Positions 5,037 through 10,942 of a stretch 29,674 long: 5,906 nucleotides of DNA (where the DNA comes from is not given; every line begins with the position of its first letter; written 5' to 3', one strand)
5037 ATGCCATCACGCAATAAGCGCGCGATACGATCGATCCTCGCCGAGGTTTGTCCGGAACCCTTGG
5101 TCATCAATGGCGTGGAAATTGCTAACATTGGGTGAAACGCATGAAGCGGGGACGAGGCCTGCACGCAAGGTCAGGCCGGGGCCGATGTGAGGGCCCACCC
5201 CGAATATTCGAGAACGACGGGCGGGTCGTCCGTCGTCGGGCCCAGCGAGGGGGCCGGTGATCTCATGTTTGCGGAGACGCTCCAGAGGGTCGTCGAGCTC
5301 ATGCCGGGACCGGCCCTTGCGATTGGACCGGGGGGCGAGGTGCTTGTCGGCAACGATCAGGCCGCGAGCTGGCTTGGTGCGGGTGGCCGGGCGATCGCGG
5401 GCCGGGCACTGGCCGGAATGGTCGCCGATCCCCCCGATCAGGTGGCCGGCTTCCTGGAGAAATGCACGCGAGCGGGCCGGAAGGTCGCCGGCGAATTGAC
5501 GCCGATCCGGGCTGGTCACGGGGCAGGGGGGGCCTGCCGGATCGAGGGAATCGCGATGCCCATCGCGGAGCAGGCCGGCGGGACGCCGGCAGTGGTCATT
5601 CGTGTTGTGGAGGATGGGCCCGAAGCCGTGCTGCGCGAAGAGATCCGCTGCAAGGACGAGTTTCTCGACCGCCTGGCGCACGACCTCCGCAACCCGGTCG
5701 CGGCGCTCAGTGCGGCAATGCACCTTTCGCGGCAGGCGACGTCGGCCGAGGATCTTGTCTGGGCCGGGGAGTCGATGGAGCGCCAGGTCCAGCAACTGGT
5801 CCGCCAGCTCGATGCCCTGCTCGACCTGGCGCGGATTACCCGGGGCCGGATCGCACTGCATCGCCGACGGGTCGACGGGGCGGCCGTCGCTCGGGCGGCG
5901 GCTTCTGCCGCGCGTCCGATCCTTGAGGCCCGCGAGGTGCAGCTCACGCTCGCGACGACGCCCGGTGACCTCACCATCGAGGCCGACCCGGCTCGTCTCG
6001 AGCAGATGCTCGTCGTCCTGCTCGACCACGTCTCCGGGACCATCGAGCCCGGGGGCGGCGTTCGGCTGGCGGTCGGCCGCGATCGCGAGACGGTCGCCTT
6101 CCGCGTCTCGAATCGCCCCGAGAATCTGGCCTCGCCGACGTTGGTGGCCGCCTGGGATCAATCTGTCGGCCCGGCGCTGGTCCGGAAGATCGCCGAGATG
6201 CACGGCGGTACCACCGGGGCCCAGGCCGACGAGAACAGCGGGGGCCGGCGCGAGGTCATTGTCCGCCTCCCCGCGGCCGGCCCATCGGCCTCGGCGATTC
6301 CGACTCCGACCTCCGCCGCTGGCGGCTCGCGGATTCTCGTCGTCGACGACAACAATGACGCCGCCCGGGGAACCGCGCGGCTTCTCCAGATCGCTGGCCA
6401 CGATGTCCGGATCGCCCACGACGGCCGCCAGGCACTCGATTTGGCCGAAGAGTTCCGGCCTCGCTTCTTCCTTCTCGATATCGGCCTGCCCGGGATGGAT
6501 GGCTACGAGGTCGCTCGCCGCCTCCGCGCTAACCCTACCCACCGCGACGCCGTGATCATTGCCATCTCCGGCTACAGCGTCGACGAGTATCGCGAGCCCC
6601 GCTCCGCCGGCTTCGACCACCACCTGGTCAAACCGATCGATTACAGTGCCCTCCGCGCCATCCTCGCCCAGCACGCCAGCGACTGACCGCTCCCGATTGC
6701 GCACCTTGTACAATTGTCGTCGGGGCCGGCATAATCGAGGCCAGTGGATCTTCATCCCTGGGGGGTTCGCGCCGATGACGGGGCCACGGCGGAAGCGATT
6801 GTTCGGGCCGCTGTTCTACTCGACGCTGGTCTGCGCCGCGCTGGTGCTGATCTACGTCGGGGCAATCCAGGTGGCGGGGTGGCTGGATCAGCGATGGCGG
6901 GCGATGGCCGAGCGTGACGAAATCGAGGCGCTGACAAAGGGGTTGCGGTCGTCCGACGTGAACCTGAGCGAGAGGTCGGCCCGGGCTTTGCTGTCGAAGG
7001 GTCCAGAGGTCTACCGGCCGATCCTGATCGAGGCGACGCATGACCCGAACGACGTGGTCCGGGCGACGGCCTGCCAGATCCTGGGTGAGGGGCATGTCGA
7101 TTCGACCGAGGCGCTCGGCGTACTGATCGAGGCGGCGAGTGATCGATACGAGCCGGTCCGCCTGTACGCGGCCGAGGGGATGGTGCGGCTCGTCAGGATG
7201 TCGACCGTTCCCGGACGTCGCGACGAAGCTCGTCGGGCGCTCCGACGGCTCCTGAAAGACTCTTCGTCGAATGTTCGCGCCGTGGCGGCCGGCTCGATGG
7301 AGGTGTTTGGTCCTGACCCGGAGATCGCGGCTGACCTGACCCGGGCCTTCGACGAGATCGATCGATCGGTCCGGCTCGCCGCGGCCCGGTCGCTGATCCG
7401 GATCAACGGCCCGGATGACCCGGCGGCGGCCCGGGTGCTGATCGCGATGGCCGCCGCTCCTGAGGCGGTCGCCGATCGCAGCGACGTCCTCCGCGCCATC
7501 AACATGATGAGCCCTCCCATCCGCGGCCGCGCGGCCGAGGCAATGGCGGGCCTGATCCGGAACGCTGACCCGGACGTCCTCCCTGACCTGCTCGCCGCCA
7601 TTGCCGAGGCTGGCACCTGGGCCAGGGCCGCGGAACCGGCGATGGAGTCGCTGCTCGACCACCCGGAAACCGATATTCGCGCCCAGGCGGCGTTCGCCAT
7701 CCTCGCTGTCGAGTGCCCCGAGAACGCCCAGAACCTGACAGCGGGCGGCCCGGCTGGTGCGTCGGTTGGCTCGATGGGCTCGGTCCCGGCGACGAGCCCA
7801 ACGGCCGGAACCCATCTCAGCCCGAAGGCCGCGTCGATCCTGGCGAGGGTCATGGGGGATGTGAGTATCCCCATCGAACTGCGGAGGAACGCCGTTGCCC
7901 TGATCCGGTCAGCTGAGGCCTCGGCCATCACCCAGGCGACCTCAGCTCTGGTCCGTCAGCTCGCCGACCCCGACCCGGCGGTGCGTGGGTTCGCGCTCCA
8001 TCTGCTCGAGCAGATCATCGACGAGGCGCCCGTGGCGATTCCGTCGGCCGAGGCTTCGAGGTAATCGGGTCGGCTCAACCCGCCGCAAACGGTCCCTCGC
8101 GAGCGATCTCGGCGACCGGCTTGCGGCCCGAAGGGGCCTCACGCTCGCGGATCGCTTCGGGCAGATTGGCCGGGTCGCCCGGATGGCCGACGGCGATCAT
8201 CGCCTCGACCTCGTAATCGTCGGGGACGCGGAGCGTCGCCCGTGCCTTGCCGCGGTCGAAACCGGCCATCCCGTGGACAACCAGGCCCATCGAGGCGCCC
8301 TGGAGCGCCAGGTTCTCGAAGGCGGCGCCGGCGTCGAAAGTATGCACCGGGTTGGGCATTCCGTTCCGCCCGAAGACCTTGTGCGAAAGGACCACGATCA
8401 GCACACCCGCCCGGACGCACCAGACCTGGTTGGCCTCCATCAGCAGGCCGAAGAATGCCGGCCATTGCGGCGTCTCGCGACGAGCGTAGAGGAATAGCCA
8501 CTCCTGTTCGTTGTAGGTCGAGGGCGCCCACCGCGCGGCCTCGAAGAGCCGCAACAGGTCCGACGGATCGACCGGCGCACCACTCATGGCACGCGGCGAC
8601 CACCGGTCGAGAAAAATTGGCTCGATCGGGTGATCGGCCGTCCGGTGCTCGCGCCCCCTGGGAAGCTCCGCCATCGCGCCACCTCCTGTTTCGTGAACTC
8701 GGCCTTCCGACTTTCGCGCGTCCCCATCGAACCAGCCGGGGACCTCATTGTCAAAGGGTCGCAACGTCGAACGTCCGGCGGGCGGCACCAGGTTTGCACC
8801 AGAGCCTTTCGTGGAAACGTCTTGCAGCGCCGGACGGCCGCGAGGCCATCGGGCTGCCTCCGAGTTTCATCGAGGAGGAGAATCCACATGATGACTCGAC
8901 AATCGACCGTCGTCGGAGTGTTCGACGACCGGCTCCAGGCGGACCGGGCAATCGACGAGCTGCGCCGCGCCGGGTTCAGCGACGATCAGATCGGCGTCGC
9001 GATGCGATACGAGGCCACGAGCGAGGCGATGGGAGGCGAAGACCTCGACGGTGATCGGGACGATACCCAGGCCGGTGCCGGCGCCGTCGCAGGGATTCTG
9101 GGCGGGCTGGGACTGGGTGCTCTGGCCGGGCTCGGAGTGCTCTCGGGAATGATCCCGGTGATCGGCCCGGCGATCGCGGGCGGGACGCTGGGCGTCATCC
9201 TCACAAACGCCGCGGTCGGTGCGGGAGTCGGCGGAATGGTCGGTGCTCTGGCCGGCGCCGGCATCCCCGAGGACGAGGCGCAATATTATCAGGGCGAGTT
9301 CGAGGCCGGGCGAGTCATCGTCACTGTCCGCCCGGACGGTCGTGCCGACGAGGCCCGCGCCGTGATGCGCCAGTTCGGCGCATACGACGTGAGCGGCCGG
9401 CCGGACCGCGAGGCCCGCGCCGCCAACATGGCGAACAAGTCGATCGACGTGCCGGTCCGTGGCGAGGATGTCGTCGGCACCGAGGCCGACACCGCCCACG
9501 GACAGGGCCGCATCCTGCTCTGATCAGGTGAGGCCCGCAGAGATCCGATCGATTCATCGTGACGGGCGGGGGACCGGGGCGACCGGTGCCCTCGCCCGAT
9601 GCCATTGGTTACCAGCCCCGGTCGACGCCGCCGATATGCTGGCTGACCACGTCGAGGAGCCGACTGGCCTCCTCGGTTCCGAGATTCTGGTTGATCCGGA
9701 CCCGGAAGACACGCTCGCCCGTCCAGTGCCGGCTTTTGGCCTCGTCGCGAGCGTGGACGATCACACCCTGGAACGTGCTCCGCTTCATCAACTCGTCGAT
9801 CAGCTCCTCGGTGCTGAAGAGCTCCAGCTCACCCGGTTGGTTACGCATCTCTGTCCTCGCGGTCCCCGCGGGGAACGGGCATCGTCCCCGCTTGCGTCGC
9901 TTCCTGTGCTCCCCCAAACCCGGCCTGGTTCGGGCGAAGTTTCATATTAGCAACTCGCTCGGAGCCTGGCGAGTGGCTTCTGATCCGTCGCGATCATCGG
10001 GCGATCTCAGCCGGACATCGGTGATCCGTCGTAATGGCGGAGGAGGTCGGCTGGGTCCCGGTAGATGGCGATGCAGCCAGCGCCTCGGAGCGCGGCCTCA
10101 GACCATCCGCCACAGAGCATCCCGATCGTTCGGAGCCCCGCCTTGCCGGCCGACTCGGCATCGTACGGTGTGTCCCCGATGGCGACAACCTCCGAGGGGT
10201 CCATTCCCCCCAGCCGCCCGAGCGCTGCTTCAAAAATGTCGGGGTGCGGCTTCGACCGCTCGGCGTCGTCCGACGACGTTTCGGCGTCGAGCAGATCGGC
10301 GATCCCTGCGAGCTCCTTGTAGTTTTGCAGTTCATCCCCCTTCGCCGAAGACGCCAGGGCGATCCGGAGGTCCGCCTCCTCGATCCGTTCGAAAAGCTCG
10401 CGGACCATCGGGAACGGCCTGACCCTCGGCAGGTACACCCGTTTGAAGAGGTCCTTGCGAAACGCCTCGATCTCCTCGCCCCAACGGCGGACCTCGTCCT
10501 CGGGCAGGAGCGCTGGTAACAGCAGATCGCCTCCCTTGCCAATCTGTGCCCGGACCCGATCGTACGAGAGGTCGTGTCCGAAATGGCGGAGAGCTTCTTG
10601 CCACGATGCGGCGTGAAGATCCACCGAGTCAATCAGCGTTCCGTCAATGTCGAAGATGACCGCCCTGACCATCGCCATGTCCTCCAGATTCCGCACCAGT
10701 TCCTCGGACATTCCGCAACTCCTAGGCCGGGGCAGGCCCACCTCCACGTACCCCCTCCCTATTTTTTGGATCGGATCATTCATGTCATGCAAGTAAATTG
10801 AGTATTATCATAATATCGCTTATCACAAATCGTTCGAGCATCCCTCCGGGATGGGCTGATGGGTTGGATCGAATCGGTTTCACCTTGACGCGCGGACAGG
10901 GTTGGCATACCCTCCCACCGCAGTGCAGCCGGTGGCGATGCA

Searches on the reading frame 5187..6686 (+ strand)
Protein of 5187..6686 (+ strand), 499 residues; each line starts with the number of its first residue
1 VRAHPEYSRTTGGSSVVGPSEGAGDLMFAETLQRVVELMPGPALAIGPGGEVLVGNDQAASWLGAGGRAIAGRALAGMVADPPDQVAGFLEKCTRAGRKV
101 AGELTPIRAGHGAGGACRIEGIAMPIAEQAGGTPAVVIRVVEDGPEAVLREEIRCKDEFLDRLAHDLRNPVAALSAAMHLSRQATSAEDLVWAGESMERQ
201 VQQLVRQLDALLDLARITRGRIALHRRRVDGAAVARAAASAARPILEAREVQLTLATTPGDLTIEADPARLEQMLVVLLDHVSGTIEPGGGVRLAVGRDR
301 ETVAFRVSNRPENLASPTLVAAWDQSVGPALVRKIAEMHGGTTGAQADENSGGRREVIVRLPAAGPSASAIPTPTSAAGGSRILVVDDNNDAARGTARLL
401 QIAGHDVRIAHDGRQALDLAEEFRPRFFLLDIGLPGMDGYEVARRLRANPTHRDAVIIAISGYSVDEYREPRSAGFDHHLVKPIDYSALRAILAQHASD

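Call 68: search_protein_families(library=pfam, proteins=[window:5187-6686:+], max_evalue=0.00001)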
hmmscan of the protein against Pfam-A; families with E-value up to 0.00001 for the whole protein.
window:5187-6686:+ (499 aa): 2 families
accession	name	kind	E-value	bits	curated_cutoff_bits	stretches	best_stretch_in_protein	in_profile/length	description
PF00072.30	Response_reg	-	2.7e-19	69.8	30.2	1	383-493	1-110/111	Response regulator receiver domain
PF00512.31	HisKA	-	2.2e-10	40.8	26.9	1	156-220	2-66/66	His Kinase A (phospho-acceptor) domain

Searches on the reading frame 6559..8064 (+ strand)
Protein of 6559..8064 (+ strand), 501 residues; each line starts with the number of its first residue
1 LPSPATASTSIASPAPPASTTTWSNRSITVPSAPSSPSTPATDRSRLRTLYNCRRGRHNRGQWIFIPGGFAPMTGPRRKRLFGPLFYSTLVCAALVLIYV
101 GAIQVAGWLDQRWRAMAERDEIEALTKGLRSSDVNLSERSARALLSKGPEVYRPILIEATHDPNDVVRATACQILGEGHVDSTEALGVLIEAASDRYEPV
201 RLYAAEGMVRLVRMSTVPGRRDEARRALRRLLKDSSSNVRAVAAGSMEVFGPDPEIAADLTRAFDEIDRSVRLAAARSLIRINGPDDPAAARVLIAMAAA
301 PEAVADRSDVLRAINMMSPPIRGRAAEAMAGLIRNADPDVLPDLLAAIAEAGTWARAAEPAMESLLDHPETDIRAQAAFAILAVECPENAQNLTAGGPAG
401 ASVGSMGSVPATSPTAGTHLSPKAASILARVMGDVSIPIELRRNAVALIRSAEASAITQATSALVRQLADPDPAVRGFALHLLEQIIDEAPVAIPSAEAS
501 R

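Call 68: search_protein_families(library=pfam, proteins=[window:6559-8064:+], max_evalue=0.00001)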
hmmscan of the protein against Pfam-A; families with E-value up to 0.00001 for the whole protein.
window:6559-8064:+ (501 aa): 3 families
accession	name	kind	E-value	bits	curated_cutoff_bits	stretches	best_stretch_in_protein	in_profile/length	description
PF13646.12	HEAT_2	-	1.9e-22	79.7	27.7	2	122-206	1-85/88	HEAT repeats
PF02985.28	HEAT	-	1.9e-16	59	23.5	0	154-177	3-26/31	HEAT repeat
PF13513.12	HEAT_EZ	-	1.4e-06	29.1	27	0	442-486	4-55/55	HEAT-like repeat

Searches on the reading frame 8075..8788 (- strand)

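Call 68: search_protein_families(library=pfam, proteins=[window:8075-8788:-], max_evalue=0.00001)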
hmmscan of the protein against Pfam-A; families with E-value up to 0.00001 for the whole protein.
window:8075-8788:- (237 aa): 1 family
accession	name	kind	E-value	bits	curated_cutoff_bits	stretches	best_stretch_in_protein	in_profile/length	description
PF00881.29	Nitroreductase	-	5e-14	53.3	23.5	1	61-102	3-44/167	Nitroreductase family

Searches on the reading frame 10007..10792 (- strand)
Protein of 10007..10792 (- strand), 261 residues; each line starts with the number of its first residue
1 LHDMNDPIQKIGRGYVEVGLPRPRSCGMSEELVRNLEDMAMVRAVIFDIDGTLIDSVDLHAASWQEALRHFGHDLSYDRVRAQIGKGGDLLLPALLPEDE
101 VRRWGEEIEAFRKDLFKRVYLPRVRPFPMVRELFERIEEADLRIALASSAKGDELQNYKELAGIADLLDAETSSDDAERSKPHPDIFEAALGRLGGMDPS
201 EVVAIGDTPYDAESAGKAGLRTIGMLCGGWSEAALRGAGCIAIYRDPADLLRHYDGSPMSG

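Call 68: search_protein_families(library=pfam, proteins=[window:10007-10792:-], max_evalue=0.00001)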
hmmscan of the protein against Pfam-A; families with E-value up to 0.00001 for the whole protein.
window:10007-10792:- (261 aa): 4 families
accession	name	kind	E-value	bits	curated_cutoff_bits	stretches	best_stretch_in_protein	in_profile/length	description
PF13419.12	HAD_2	-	3.7e-32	112.3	23.8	1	45-224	1-177/178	Haloacid dehalogenase-like hydrolase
PF00702.32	Hydrolase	-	4.9e-27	96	26.4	1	42-219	1-191/191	haloacid dehalogenase-like hydrolase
PF13242.12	Hydrolase_like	-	8.2e-10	38.9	22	1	180-236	3-59/75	HAD-hyrolase-like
PF12710.13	HAD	-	3.5e-08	34.5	27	1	45-212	1-185/189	haloacid dehalogenase-like hydrolase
